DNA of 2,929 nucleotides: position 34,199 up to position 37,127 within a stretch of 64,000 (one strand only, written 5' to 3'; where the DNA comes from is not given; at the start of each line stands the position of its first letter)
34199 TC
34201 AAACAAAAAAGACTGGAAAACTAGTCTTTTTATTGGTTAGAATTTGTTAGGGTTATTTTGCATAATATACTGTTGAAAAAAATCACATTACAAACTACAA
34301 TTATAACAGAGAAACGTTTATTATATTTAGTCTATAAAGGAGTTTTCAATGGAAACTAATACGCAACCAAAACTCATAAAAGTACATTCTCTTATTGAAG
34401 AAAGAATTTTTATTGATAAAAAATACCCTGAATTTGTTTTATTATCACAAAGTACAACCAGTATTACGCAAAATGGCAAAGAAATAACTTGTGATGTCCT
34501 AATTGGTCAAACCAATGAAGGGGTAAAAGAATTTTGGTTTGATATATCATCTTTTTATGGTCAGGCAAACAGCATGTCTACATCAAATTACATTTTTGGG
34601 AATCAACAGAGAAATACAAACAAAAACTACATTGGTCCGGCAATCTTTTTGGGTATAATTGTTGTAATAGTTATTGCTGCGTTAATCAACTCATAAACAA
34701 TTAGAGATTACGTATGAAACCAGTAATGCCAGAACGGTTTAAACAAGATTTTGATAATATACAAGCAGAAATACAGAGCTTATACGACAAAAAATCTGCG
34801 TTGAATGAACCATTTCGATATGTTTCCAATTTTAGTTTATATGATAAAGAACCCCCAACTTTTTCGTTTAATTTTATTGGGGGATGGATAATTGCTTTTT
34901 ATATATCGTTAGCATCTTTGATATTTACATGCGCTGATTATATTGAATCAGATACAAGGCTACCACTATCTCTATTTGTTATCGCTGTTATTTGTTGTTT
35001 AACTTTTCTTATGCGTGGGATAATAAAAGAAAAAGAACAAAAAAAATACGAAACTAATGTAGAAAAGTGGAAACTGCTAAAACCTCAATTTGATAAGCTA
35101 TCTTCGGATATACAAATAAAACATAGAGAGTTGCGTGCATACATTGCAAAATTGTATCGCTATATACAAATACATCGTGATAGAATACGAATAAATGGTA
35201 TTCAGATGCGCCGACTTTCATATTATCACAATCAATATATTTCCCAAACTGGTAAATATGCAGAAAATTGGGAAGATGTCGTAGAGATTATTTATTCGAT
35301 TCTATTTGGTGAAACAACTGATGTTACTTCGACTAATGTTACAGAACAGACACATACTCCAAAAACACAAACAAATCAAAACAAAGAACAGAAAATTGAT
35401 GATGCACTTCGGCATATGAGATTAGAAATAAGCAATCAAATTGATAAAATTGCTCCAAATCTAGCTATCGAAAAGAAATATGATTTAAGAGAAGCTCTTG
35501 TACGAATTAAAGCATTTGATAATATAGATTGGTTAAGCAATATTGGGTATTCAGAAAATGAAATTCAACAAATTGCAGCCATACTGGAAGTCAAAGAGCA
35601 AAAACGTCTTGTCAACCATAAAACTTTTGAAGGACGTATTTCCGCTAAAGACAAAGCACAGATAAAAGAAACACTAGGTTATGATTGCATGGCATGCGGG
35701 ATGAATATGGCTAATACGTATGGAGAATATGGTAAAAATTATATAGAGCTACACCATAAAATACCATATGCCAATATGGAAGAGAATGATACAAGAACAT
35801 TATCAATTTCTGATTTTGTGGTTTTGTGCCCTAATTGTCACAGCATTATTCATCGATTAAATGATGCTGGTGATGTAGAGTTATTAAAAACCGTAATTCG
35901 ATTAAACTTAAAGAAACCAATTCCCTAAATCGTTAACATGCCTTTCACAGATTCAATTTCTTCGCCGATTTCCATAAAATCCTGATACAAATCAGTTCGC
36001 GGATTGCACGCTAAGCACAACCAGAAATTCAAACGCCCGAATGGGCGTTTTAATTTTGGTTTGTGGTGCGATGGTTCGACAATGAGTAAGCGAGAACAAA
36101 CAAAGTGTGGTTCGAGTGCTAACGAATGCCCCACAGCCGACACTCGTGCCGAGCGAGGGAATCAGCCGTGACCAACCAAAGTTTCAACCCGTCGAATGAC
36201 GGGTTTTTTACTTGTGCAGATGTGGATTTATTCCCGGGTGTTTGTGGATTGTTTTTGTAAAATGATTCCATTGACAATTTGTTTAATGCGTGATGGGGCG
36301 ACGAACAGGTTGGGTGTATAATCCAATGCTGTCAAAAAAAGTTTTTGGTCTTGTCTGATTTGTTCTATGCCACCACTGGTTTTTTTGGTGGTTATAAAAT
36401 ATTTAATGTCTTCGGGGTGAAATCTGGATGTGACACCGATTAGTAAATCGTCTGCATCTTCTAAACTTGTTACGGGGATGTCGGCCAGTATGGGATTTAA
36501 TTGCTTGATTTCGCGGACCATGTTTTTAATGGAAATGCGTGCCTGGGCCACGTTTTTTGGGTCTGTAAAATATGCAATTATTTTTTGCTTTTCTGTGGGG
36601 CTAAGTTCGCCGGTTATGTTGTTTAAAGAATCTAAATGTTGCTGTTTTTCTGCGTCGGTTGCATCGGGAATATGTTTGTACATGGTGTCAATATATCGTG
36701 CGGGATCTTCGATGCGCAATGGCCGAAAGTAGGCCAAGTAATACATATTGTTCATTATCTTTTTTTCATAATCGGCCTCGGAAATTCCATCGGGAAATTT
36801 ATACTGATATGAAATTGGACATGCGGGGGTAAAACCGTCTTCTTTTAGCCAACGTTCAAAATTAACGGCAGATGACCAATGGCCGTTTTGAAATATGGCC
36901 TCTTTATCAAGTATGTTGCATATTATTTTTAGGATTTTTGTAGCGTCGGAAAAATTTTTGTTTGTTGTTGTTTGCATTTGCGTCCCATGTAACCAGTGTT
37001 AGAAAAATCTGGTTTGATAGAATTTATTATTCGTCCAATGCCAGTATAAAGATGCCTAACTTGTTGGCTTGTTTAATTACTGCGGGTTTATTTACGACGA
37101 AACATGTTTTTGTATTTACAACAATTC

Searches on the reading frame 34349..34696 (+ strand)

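Call 4: search_protein_families(library=pfam, proteins=[window:34349-34696:+], max_evalue=1)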
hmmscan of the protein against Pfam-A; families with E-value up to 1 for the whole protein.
window:34349-34696:+ (115 aa): 2 families
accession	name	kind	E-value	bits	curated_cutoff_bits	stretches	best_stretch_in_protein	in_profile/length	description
PF09382.16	RQC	-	0.023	15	23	1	41-78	24-61/114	RQC domain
PF24379.1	DUF7535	-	0.1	12.7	27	1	86-108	19-41/60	Family of unknown function (DUF7535)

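Call 5: search_protein_families(library=ncbifam, proteins=[window:34349-34696:+], max_evalue=1)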
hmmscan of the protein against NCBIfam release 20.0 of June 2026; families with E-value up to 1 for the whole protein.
window:34349-34696:+ (115 aa): 0 families

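Call 94: search_protein_families(library=padloc, max_evalue=0.1, proteins=[window:34349-34696:+])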
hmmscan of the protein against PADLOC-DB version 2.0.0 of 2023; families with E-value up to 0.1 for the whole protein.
window:34349-34696:+ (115 aa): 1 family
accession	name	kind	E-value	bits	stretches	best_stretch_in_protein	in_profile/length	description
PDLC02062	Cas1_II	-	0.011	13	1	17-70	17-73/317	-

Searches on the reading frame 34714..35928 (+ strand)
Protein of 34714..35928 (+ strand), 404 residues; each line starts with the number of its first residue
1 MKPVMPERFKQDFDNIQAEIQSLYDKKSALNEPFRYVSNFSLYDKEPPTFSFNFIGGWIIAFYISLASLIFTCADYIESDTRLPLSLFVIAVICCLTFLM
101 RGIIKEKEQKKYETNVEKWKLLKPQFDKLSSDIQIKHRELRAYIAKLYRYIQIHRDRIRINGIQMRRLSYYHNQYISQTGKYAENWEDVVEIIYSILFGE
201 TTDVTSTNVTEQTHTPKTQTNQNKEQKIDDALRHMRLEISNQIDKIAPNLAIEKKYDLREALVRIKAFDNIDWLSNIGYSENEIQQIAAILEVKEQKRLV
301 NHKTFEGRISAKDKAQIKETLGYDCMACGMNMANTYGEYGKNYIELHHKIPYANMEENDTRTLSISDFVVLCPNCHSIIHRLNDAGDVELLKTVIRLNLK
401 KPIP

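Call 4: search_protein_families(library=pfam, proteins=[window:34714-35928:+], max_evalue=1)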
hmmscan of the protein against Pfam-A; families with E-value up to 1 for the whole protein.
window:34714-35928:+ (404 aa): 6 families
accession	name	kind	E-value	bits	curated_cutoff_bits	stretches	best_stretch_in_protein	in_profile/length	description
PF01844.29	HNH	-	2.8e-05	24.6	21.4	1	325-381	1-46/47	HNH endonuclease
PF23382.1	DUF7097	-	0.0023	18.3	27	1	320-381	74-137/175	Family of unknown function (DUF7097)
PF19658.4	DUF6161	-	0.0074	16.2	27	1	8-105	55-158/216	Family of unknown function (DUF6161)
PF04461.18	DUF520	-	0.011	16.3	23.2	1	238-312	13-86/161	Protein of unknown function (DUF520)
PF20990.2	DUF2207_C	-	0.027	14.6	33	1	22-123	120-207/247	Predicted membrane protein (DUF2207) C-terminal domain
PF02096.25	60KD_IMP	-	0.11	12.9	35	1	91-150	3-61/163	60Kd inner membrane protein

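Call 5: search_protein_families(library=ncbifam, proteins=[window:34714-35928:+], max_evalue=1)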
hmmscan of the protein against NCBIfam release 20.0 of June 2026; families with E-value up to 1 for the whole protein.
window:34714-35928:+ (404 aa): 4 families
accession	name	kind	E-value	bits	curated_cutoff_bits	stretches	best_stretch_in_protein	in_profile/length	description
NF003819.0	PRK05412.1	equivalog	0.0044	17.1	146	1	238-307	16-82/164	YajQ family cyclic di-GMP-binding protein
TIGR01218.1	Gpos_tandem_5TM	subfamily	0.021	14.6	35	1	55-117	67-129/208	tandem five-TM protein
NF040725.1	panto_kin_Meth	equivalog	0.056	12.4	380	1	202-298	49-141/286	pantoate kinase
NF041002.1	pilin_ComGF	equivalog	0.2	11.9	80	1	85-159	11-93/139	competence type IV pilus minor pilin ComGF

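Call 94: search_protein_families(library=padloc, max_evalue=0.1, proteins=[window:34714-35928:+])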
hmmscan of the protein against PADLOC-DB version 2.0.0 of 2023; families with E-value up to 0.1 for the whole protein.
window:34714-35928:+ (404 aa): 2 families
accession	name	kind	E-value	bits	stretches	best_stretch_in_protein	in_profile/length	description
PDLC03656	mREase_IV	-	1.3e-06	26.4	1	323-391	205-268/277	Type IV methyl-directed restriction enzyme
PDLC00406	SduA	-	0.00021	19.4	1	309-397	18-111/326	DUF4263 domain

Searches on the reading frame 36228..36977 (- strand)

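Call 4: search_protein_families(library=pfam, proteins=[window:36228-36977:-], max_evalue=1)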
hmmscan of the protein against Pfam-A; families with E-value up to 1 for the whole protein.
window:36228-36977:- (249 aa): 1 family
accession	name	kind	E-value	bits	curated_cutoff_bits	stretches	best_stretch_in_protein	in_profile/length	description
PF17049.10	AEP1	-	0.025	14.1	27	1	118-155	221-258/396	ATPase expression protein 1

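Call 5: search_protein_families(library=ncbifam, proteins=[window:36228-36977:-], max_evalue=1)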
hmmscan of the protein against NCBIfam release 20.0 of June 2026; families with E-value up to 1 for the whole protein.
window:36228-36977:- (249 aa): 0 families

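Call 94: search_protein_families(library=padloc, max_evalue=0.1, proteins=[window:36228-36977:-])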
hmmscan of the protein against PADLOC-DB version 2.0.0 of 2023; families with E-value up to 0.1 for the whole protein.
window:36228-36977:- (249 aa): 0 families
